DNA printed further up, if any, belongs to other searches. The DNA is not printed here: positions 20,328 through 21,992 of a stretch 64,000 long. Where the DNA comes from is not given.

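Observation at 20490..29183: Rhamnose cluster with split RhaE aldolase / SDR and an embedded PHP phosphoesterase, downstream of a 2-oxoacid dehydrogenase complex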

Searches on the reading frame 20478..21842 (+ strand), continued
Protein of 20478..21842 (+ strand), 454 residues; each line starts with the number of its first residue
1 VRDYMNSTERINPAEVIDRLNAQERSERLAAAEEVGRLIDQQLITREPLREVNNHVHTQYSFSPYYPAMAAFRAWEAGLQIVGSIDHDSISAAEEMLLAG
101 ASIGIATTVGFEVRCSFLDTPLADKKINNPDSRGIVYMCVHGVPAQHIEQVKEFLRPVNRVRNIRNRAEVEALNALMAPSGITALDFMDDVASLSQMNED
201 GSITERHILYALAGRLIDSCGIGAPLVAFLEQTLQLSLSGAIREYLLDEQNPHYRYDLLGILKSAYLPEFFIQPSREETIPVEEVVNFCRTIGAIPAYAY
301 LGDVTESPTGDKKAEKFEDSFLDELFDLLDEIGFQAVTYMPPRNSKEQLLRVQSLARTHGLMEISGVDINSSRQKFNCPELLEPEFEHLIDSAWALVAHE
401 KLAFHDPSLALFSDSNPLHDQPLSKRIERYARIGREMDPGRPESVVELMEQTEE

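Call 47: fold_search(model_id=the predicted structure, library=pdb)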
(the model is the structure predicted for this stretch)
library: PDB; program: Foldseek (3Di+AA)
matches with E <= 10: 676; with E <= 0.001: 7
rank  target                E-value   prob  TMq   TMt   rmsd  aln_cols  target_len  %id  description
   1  3e0f                  7.1e-11  1.00  0.47  0.72   6.2       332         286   18  Crystal structure of a putative metal-dependent phosphoesterase (bad_1165) from bifidobacterium adolescentis atcc 15703  (released 2008-09-02)
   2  3o0f                  1.2e-10  1.00  0.47  0.72   5.5       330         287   18  Crystal structure of a putative metal-dependent phosphoesterase (BAD_1165) from bifidobacterium adolescentis atcc 15703  (released 2010-08-25)
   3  2yb1                  7.4e-10  1.00  0.46  0.70   6.6       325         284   18  Structure of an amidohydrolase from Chromobacterium violaceum (EFI target EFI-500202) with bound Mn, AMP and phosphate. (released 2011-03-16)
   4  9etk                  3.2e-09  1.00  0.44  0.70   6.7       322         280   14  Crystal structure of Vibrio cholerae RNase AM (released 2024-09-11)
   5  7ug9                  3.2e-06  1.00  0.34  0.71   9.4       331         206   11  Crystal structure of RNase AM PHP domain (released 2022-08-31)
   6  9qrn_A                5.8e-04  0.97  0.29  0.13  23.3       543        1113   11  DNA polymerase without DNA or inhibitor (released 2025-09-24)
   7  9qpc_A                6.8e-04  0.98  0.30  0.13  23.0       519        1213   12  DNA polymerase with inhibitor (released 2025-09-24)
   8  9qrl_A                1.5e-03  0.97  0.30  0.14  22.7       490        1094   12  DNA polymerase with inhibitor #2 (released 2025-09-24)
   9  3f2c_A                1.5e-03  0.63  0.18  0.09  25.1       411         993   13  DNA Polymerase PolC from Geobacillus kaustophilus complex with DNA, dGTP and Mn (released 2009-01-20)
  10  7pu7_A                1.6e-03  0.99  0.28  0.13  15.1       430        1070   10  DNA polymerase from M. tuberculosis (released 2022-02-23)
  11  4gx9_C                3.8e-03  0.85  0.20  0.27  20.2       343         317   15  Crystal structure of a DNA polymerase III alpha-epsilon chimera (released 2013-04-03)
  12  3f2b_A                4.0e-03  0.99  0.31  0.15  21.7       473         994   10  DNA Polymerase PolC from Geobacillus kaustophilus complex with DNA, dGTP, Mg and Zn (released 2009-01-20)
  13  5fkv_A                4.2e-03  0.99  0.30  0.13  17.4       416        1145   13  cryo-EM structure of the E. coli replicative DNA polymerase complex bound to DNA (DNA polymerase III alpha, beta, epsi (released 2015-11-25)
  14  4gx9_B                6.7e-03  0.80  0.20  0.28  20.7       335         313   15  Crystal structure of a DNA polymerase III alpha-epsilon chimera (released 2013-04-03)
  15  2hnh                  9.7e-03  0.98  0.30  0.16  17.3       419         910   12  Crystal structure of the catalytic alpha subunit of E. coli replicative DNA polymerase III (released 2006-09-19)
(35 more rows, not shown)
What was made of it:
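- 20478..21842 (+): PHP-fold metal-dependent (phospho)esterase-like protein with unknown substrate. Foldseek best hits are TrpH/YciV-type PHP enzymes (3e0f; 2yb1, a pAp phosphatase; RNase AM) with TM 0.70-0.72 on the target (call 47).
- On PHP phosphoesterase superfamily (PF02811): The model resembles TrpH-type PHP enzymes with TM 0.70-0.72 on the target (call 47).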

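Call 68: search_protein_representatives(protein=window:20478-21842:+)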
Query: 454 residues. Proteins with E-value up to 0.001 (for the whole library): 662; up to 1e-10: 409; up to 1e-30: 131. The best 150 are listed.
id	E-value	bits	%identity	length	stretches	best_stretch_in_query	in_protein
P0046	1.7e-168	577.4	60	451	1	15-449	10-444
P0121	1.5e-149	515.0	56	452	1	19-450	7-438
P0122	1.5e-146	505.1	53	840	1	5-449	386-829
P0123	8.3e-141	486.2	54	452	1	15-445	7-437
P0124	3.7e-135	467.6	53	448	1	44-449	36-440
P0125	1.8e-119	415.8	48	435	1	20-437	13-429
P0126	4.0e-118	411.4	51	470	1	49-450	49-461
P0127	3.2e-115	401.9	48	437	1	20-438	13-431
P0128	1.5e-113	396.3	47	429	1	18-434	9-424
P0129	3.5e-113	395.1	46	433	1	15-435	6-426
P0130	6.7e-113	394.2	47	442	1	21-437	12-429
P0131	4.7e-112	391.4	46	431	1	13-434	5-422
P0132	8.8e-110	383.9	48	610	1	19-435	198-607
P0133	2.9e-107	375.6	55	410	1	120-444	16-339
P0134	4.6e-106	371.7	56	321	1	140-444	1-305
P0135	9.2e-101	354.2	44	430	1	16-433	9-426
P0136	5.9e-100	351.6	45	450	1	45-440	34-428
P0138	2.0e-94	333.3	47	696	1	19-401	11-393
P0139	2.4e-94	333.1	40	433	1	17-437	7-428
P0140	3.5e-93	329.2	42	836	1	23-437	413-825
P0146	8.8e-86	304.9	40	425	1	16-435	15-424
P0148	1.6e-83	297.4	42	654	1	31-440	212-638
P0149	5.6e-80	285.7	38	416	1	17-426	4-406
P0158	1.3e-64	235.1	33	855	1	15-435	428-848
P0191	1.0e-45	172.9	30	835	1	17-437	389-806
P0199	1.6e-43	165.7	30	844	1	19-427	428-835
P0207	3.1e-40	154.8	27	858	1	16-405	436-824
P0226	1.2e-36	142.9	32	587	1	18-435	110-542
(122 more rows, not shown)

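Call 69: search_protein_families(library=pfam, proteins=[P0122, P0140, P0158, P0191, P0132, P0138, P0148, P0226, P0207, P0199], max_evalue=0.001)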
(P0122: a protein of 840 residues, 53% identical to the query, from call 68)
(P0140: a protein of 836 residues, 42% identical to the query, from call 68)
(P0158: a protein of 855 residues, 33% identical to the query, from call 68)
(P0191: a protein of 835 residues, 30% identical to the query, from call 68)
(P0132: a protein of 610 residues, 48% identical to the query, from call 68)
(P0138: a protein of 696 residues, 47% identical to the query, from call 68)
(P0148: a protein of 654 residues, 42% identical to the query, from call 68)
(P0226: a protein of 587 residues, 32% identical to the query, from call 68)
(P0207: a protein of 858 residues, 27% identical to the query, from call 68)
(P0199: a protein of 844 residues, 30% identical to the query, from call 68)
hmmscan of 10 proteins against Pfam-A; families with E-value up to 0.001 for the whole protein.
P0122 (840 aa): 3 families
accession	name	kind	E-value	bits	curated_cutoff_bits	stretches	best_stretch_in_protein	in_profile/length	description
PF01232.29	Mannitol_dh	-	3.8e-29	102.5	27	1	4-193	2-196/199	Mannitol dehydrogenase Rossmann domain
PF08125.19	Mannitol_dh_C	-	6e-24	85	30.7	1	202-351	1-144/190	Mannitol dehydrogenase C-terminal domain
PF02811.25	PHP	-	2e-06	28.7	26.4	1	435-500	3-67/164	PHP domain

P0140 (836 aa): 4 families
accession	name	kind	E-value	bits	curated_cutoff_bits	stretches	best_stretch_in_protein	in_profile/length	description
PF13679.12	Methyltransf_32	-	2.3e-35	122.1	27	1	157-292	2-142/143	Methyltransferase domain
PF13847.12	Methyltransf_31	-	7.3e-10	39.1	27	1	182-271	6-96/145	Methyltransferase domain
PF02811.25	PHP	-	2.5e-08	34.9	26.4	1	446-520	3-71/164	PHP domain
PF13649.12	Methyltransf_25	-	1.3e-06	29.5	27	1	183-270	1-83/97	Methyltransferase domain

P0158 (855 aa): 2 families
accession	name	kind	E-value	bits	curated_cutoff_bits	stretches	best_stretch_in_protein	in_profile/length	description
PF03706.18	LPG_synthase_TM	-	1.3e-26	94.2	33.4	1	83-399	6-302/302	Lysylphosphatidylglycerol synthase TM region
PF02811.25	PHP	-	0.00014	22.7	26.4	1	473-575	6-116/164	PHP domain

P0191 (835 aa): 2 families
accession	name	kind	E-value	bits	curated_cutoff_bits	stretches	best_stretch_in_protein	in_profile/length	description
PF03706.18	LPG_synthase_TM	-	5.4e-31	108.6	33.4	1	55-358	16-302/302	Lysylphosphatidylglycerol synthase TM region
PF02811.25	PHP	-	8.2e-05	23.4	26.4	1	428-553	2-98/164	PHP domain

P0132 (610 aa): 3 families
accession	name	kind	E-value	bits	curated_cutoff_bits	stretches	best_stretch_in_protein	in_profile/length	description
PF00583.31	Acetyltransf_1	-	1.2e-11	45.3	20.7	1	71-162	24-116/116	Acetyltransferase (GNAT) family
PF13508.13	Acetyltransf_7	-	7.4e-09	36.3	27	1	80-164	6-84/84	Acetyltransferase (GNAT) domain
PF02811.25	PHP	-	0.00034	21.4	26.4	1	230-291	3-66/164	PHP domain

P0138 (696 aa): 2 families
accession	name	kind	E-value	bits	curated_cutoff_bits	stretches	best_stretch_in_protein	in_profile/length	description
PF00291.31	PALP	-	1.2e-21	77.7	35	1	411-680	8-295/295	Pyridoxal-phosphate dependent enzyme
PF02811.25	PHP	-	2.8e-05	24.9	26.4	1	48-109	3-66/164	PHP domain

P0148 (654 aa): 2 families
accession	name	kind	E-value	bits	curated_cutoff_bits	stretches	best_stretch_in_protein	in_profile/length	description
PF21546.3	FGGY_C_2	-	4.7e-10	39.9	27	1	16-135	86-185/191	Carbohydrate kinase FGGY, C-terminal domain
PF02811.25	PHP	-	4.3e-06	27.6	26.4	1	238-301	3-68/164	PHP domain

P0226 (587 aa): 1 family
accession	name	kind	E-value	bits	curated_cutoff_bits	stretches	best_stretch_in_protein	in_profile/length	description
PF02811.25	PHP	-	6.1e-05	23.8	26.4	0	146-210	3-69/164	PHP domain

P0207 (858 aa): 2 families
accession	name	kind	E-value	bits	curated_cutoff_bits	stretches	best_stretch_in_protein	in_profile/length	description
PF03706.18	LPG_synthase_TM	-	1.2e-30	107.4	33.4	1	83-406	8-302/302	Lysylphosphatidylglycerol synthase TM region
PF02811.25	PHP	-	1.2e-05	26.2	26.4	1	479-728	5-134/164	PHP domain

P0199 (844 aa): 3 families
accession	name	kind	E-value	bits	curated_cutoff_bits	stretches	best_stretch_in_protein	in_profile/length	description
PF03706.18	LPG_synthase_TM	-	8.2e-27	94.9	33.4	1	74-395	5-302/302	Lysylphosphatidylglycerol synthase TM region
PF02811.25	PHP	-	0.00054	20.8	26.4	0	468-550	5-89/164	PHP domain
PF06024.17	Orf78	-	0.00062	20.4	29.4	0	287-320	55-88/101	Orf78 (ac78)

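Call 70: find_encoding_contigs(protein=P0122, flank=10000, max_places=3)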
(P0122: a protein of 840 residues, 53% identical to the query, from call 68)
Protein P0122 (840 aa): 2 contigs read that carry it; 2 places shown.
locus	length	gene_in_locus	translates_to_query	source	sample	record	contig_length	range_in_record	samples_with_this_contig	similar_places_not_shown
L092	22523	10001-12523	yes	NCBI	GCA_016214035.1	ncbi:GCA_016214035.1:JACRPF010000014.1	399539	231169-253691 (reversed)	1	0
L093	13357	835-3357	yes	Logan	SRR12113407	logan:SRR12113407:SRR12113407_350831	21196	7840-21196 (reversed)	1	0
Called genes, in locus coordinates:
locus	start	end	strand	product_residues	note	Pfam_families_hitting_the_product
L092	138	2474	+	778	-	PF13620:CarboxypepD_reg (weak), PF13715:CarbopepD_reg_2, PF07715:Plug (weak)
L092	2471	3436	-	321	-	PF01380:SIS, PF00571:CBS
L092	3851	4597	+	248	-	PF00392:GntR (weak), PF01978:TrmB (weak), PF08220:HTH_DeoR, PF08279:HTH_11, PF08280:HTH_Mga (weak), PF13404:HTH_AsnC-type (weak), PF13412:HTH_24, PF00455:DeoRC, +2 more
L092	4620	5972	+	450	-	PF00364:Biotin_lipoyl, PF25997:BSH_YhbJ (weak), PF02817:E3_binding, PF00198:2-oxoacid_dh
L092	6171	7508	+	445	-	PF00890:FAD_binding_2 (faint), PF01494:FAD_binding_3 (faint), PF03486:HI0933_like (faint), PF07992:Pyr_redox_2, PF12831:FAD_oxidored, PF13738:Pyr_redox_3, PF00070:Pyr_redox, PF02852:Pyr_redox_dim, +1 more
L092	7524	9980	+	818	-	PF00676:E1_dh, PF02779:Transket_pyr, PF02780:Transketolase_C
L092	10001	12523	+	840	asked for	PF01232:Mannitol_dh, PF08125:Mannitol_dh_C, PF02811:PHP (weak)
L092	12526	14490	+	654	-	PF00596:Aldolase_II, PF00106:adh_short, PF08659:KR (weak), PF13561:adh_short_C2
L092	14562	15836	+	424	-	PF08240:ADH_N, PF00107:ADH_zinc_N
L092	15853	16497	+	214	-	PF21948:LplA-B_cat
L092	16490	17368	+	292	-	PF04055:Radical_SAM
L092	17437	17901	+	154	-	PF02674:Colicin_V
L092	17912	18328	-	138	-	PF00583:Acetyltransf_1, PF13420:Acetyltransf_4 (weak), PF13673:Acetyltransf_10, PF13508:Acetyltransf_7, PF08445:FR47 (weak)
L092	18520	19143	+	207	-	-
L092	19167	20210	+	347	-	PF10502:Peptidase_S26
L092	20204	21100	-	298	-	PF00849:PseudoU_synth_2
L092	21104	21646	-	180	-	PF01252:Peptidase_A8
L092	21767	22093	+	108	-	PF01740:STAS, PF13466:STAS_2 (weak)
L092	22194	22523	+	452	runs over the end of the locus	PF01938:TRAM (weak), PF21579:PabTrmU54_TRAM_dom, PF02475:TRM5-TYW2_MTfase, PF05958:tRNA_U5-meth_tr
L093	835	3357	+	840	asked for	PF01232:Mannitol_dh, PF08125:Mannitol_dh_C, PF02811:PHP (weak)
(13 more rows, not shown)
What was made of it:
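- L092 carries lipoate ligase and lipoyl synthase genes inside the cluster (call 70).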
